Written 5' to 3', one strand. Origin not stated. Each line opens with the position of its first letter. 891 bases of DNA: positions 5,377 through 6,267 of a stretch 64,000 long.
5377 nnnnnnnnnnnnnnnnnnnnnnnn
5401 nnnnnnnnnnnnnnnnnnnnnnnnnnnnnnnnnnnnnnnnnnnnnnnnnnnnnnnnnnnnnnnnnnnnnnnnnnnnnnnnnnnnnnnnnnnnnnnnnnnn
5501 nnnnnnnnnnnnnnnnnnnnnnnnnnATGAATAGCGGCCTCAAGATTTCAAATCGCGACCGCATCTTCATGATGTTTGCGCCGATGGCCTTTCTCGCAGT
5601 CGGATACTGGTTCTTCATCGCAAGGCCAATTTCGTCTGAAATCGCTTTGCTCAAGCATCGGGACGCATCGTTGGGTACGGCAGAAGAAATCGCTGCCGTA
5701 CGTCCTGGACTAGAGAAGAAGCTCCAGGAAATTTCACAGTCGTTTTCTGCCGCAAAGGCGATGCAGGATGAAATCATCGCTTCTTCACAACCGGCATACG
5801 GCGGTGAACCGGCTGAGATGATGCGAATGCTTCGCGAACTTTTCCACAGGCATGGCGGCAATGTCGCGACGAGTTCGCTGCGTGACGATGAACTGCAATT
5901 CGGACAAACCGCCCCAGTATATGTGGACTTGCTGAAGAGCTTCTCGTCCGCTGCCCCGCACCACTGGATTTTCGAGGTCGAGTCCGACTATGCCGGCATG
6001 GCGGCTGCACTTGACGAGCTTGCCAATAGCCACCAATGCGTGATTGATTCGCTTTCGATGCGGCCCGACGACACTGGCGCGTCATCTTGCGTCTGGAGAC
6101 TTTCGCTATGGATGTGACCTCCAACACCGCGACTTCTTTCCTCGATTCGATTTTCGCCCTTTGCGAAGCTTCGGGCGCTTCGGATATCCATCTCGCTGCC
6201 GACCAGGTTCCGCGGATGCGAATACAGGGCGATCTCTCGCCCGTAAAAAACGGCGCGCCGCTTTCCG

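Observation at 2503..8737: Compact translationally coupled pilus/T2SS-like operon containing both a retraction ATPase (PilT) and an assembly ATPase (GspE/PilB), but no secretin or platform gene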

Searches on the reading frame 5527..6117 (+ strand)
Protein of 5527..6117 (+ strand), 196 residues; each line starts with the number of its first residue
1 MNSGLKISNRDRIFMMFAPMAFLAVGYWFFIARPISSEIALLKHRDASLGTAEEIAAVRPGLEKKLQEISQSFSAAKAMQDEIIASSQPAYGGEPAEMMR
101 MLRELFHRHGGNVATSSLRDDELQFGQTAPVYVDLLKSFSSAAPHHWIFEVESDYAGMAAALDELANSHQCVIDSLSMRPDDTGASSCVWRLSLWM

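Call 3: search_protein_families(library=pfam, proteins=[window:5527-6117:+], max_evalue=0.1)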
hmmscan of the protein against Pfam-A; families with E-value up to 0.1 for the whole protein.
window:5527-6117:+ (196 aa): 1 family
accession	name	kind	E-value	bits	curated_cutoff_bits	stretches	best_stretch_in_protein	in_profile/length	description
PF04612.17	T2SSM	-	0.035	14.7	27.8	0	7-45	11-49/160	Type II secretion system (T2SS), protein M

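Call 4: search_protein_families(library=ncbifam, proteins=[window:5527-6117:+], max_evalue=0.1)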
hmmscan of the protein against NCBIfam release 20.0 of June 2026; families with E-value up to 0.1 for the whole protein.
window:5527-6117:+ (196 aa): 1 family
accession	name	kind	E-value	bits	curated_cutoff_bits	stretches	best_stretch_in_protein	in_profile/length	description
NF040576.1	T2SS_GspM_XpsM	equivalog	0.035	13.7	60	0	21-117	16-103/180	type II secretion system protein GspM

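Call 58: search_solved_structures(query=A4, max_evalue=1)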
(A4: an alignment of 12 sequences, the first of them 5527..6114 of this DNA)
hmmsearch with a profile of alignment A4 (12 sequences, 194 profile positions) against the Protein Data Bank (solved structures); distinct sequences matched with E-value up to 1: 11.
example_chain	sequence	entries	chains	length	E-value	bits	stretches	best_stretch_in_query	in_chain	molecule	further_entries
4clv_A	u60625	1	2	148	0.011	19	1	47-96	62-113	NICKEL-COBALT-CADMIUM RESISTANCE PROTEIN NCCX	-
25hr_E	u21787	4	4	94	0.018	18.3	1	9-79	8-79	Cell division protein FtsB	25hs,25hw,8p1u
8bh1_E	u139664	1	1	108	0.027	17.7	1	9-79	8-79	Cell division protein FtsB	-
8yns_R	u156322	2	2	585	0.031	17.5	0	8-83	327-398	Melanin-concentrating hormone receptor 1,Soluble cytochrome b562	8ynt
4wwf_A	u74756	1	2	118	0.23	14.6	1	48-92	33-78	Nickel and cobalt resistance protein CnrR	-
3epv_A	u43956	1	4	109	0.23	14.6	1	48-92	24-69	Nickel and cobalt resistance protein cnrR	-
2y39_A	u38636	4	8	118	0.32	14.2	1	48-92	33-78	NICKEL AND COBALT RESISTANCE PROTEIN CNRR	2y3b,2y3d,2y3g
4wwb_A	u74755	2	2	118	0.34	14.1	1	48-92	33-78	Nickel and cobalt resistance protein CnrR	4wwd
3zg1_A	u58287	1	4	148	0.42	13.8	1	48-101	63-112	NICKEL AND COBALT RESISTANCE PROTEIN CNRR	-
2y3h_A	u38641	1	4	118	0.44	13.7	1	48-92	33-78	NICKEL AND COBALT RESISTANCE PROTEIN CNRR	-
6wgt_A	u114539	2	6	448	0.93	12.7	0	10-83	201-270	5-hydroxytryptamine receptor 2A,Soluble cytochrome b562 fusion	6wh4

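Call 60: find_homologous_proteins(query=A4, max_evalue=0.001)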
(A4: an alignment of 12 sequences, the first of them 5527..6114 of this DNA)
Query A4 (12 sequences) (196 aa, profile of the alignment): 32 proteins with E <= 0.001 among 8000 candidates.
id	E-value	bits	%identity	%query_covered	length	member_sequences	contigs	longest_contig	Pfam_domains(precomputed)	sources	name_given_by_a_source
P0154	5.5e-66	240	98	100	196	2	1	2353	-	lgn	-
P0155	9.4e-65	236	56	100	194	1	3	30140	-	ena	-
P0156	3.1e-57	212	25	26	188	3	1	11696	PF04612.18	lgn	-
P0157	1.4e-55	206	20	97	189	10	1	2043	-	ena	-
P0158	1.1e-52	197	21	97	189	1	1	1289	-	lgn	-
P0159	1.9e-51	193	22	97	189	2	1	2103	-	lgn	-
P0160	2.2e-49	186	22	97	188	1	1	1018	-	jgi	jgi:hypothetical protein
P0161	2.8e-49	186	22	97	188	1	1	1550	-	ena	-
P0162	3.0e-49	186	22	97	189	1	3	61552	-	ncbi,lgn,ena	-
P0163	5.2e-49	185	23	97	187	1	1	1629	-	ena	-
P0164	1.9e-48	183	21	98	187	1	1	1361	PF04612.18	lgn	-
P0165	3.3e-48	182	20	97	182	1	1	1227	-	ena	-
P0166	4.0e-48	182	23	97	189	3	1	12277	-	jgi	jgi:hypothetical protein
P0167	4.0e-48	182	21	86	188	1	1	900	-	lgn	-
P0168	5.7e-48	181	20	97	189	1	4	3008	-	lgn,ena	-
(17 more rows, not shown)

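Call 63: search_protein_families(library=pfam, alignment_id=A5, max_evalue=0.01)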
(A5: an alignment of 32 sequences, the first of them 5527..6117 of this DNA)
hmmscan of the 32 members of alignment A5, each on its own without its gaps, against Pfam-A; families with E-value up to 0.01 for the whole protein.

A. member 1, window:5527-6117:+ (196 aa): 0 families

B. families by the number of members that match (of 32 scanned): 5 families
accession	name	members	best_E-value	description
PF04612.17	T2SSM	22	4.8e-06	Type II secretion system (T2SS), protein M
PF10741.14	T2SSM_b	6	0.00063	Type II secretion system (T2SS), protein M subtype b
PF12794.12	MscS_TM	1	0.0055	Mechanosensitive ion channel inner membrane domain 1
PF14362.11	DUF4407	1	0.0067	Domain of unknown function (DUF4407)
PF03954.19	Lectin_N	1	0.0094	Hepatic lectin, N-terminal domain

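Call 66: predict_structure(alignment_id=A5)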
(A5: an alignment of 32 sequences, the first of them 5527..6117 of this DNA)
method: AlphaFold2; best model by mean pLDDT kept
length: 196 residues; sequences in the alignment: 32
mean_pLDDT: 69.6   pTM: 0.44
mean pLDDT of the five models: 69.6, 64.5, 63.4, 63.1, 60.4
residues with pLDDT >= 90: 0; 70-90: 95; 50-70: 91; < 50: 10
segments of 3 or more residues with pLDDT < 50: 1-4, 88-90, 124-126
pLDDT, mean of each block of 10 residues (from residue 1): 55 74 76 62 57 61 69 65 54 69 87 80 50 60 75 87 80 81 73 82
secondary structure, 60 per line:
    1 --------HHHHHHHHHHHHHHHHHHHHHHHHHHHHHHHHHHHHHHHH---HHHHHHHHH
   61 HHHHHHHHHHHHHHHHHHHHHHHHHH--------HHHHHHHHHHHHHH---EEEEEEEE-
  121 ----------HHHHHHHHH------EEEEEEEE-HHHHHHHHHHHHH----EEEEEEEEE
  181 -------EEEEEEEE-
elements in order: H9-48 H52-86 H95-108 E112-119 H131-139 E146-153 H155-167 E172-180 E188-195

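Call 71: fold_search(model_id=the predicted structure, library=pdb)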
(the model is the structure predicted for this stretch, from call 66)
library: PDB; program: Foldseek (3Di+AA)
matches with E <= 10: 946; with E <= 0.001: 2
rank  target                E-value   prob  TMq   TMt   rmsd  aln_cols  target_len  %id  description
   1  3jc8_Oa               1.3e-05  1.00  0.39  0.40  26.4       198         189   12  Architectural model of the type IVa pilus machine in a piliated state (released 2016-03-16)
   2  2rjz_A                6.9e-04  1.00  0.42  0.58   3.8       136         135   10  Crystal structure of the type 4 fimbrial biogenesis protein PilO from Pseudomonas aeruginosa (released 2007-11-06)
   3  9cuy_L                2.7e-03  0.91  0.23  0.19  14.5       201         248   11  Bacteriophage PhiTE extended baseplate (released 2025-04-16)
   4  6laf_A                3.3e-03  1.00  0.36  0.41   5.0       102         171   11  Crystal structure of the core domain of Amuc_1100 from Akkermansia muciniphila (released 2020-08-05)
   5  6lad_D                4.0e-03  1.00  0.36  0.38   4.7       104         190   10  Crystal structure of Amuc_1100 from Akkermansia muciniphila (released 2020-08-05)
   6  6kny_A                6.2e-03  1.00  0.36  0.40   4.5       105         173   10  Structure of Amuc_1100 without transmembrane region from Akkermansia muciniphila (released 2020-04-15)
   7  6lad_A                6.2e-03  1.00  0.35  0.35   5.8       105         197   10  Crystal structure of Amuc_1100 from Akkermansia muciniphila (released 2020-08-05)
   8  6lad_B                8.4e-03  1.00  0.35  0.37   4.5       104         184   10  Crystal structure of Amuc_1100 from Akkermansia muciniphila (released 2020-08-05)
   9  8a9x_C                9.0e-03  1.00  0.32  0.70   3.2       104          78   12  Crystal structure of PulM C-ter domain (released 2023-01-25)
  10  2rjz_B                1.1e-02  1.00  0.39  0.56   4.0       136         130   10  Crystal structure of the type 4 fimbrial biogenesis protein PilO from Pseudomonas aeruginosa (released 2007-11-06)
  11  2gjv_A                1.1e-02  0.87  0.24  0.31   7.0       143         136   10  Crystal Structure of a Protein of Unknown Function from Salmonella typhimurium (released 2006-04-11)
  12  9cuy_K                1.2e-02  0.75  0.23  0.19  14.3       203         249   13  Bacteriophage PhiTE extended baseplate (released 2025-04-16)
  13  8ab1_B                1.5e-02  1.00  0.32  0.72   2.7        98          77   10  Crystal structure of the PulL-PulM C-terminal domain heterocomplex (released 2023-01-11)
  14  6lad_E                1.6e-02  1.00  0.35  0.37   4.6       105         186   10  Crystal structure of Amuc_1100 from Akkermansia muciniphila (released 2020-08-05)
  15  8a9x_D                1.7e-02  1.00  0.32  0.72   2.8       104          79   14  Crystal structure of PulM C-ter domain (released 2023-01-25)
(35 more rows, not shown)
